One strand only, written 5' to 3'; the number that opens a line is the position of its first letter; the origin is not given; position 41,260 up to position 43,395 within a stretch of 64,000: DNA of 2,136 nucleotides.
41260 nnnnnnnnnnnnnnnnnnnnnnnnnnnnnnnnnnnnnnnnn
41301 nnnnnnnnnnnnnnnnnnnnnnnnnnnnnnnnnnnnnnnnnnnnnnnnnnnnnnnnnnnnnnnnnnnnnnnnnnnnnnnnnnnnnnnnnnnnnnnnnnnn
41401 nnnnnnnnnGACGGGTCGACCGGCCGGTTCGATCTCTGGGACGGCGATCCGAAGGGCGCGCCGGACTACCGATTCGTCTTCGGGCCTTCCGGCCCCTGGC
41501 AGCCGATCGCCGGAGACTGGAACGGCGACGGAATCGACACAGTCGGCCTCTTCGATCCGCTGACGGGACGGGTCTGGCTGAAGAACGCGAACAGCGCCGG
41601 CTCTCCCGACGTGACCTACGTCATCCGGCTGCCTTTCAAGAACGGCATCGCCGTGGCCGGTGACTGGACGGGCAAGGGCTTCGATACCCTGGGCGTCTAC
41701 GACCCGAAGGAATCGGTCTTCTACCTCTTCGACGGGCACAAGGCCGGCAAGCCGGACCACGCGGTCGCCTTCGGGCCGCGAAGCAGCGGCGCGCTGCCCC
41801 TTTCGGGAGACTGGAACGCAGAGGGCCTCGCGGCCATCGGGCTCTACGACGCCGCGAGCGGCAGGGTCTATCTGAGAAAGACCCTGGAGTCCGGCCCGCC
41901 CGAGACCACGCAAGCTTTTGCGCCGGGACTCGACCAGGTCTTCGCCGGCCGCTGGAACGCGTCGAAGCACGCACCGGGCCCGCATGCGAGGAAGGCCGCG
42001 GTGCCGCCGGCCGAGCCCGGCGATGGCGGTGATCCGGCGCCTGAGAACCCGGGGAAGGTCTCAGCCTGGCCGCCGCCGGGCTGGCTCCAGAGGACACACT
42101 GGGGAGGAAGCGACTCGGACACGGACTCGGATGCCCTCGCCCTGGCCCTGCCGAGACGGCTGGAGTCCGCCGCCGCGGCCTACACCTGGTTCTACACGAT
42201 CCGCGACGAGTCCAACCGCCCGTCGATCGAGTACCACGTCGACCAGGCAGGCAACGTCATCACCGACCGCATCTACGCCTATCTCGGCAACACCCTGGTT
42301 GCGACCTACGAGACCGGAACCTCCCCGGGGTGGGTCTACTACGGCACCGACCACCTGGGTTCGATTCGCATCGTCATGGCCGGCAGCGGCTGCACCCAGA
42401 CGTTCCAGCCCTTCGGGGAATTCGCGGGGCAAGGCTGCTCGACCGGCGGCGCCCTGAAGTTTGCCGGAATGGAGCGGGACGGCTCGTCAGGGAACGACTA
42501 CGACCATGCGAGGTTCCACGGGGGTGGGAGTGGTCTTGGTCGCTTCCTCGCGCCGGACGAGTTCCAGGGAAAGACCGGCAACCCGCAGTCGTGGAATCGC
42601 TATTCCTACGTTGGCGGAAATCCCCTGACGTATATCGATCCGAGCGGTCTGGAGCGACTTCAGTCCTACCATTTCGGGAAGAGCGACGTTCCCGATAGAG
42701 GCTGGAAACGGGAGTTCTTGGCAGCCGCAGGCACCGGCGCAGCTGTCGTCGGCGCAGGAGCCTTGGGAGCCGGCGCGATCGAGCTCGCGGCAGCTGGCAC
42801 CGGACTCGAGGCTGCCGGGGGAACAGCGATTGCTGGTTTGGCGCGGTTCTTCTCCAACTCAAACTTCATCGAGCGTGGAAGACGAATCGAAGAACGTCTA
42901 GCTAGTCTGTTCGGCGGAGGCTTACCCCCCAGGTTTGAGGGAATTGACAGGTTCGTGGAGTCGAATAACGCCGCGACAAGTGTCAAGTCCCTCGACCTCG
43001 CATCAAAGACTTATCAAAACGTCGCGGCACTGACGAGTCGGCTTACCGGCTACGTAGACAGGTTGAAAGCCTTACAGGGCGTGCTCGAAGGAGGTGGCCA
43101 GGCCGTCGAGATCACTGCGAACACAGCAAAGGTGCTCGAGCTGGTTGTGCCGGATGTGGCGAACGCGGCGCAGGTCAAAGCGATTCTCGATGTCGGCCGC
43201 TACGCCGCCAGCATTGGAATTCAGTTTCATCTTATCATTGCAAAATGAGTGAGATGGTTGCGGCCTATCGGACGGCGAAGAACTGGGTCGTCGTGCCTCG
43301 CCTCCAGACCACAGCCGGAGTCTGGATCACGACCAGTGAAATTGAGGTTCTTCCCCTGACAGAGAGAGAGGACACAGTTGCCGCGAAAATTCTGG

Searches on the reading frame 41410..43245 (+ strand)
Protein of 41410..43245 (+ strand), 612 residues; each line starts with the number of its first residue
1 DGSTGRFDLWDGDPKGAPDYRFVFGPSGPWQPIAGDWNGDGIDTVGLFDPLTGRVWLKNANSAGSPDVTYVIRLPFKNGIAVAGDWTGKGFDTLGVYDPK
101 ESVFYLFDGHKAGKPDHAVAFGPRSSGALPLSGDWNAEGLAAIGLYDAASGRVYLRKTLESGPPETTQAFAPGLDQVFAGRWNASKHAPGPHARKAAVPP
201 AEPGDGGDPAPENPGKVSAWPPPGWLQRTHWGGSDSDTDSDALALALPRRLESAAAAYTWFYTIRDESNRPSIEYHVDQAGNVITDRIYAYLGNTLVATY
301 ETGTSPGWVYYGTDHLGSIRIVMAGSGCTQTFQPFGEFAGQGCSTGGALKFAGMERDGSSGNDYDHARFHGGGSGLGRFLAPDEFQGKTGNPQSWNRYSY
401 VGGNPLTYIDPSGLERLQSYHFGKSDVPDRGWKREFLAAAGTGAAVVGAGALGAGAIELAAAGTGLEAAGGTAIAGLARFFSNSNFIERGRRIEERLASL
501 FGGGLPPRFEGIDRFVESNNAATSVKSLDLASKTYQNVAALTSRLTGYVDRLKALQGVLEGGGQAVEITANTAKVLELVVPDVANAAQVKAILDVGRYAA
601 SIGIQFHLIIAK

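Call 5: search_protein_families(library=ncbifam, proteins=[window:41410-43245:+], max_evalue=1)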
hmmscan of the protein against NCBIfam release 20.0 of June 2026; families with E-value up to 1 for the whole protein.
window:41410-43245:+ (612 aa): 2 families
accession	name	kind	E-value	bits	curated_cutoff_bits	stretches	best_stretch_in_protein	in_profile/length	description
TIGR03696.1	Rhs_assc_core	domain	8e-13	48.7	32.5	1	333-414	2-76/76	RHS repeat-associated core domain-containing protein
TIGR01541.1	tape_meas_lam_C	equivalog_domain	0.62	9.1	104.75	0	442-483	227-267/332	phage tail tape measure protein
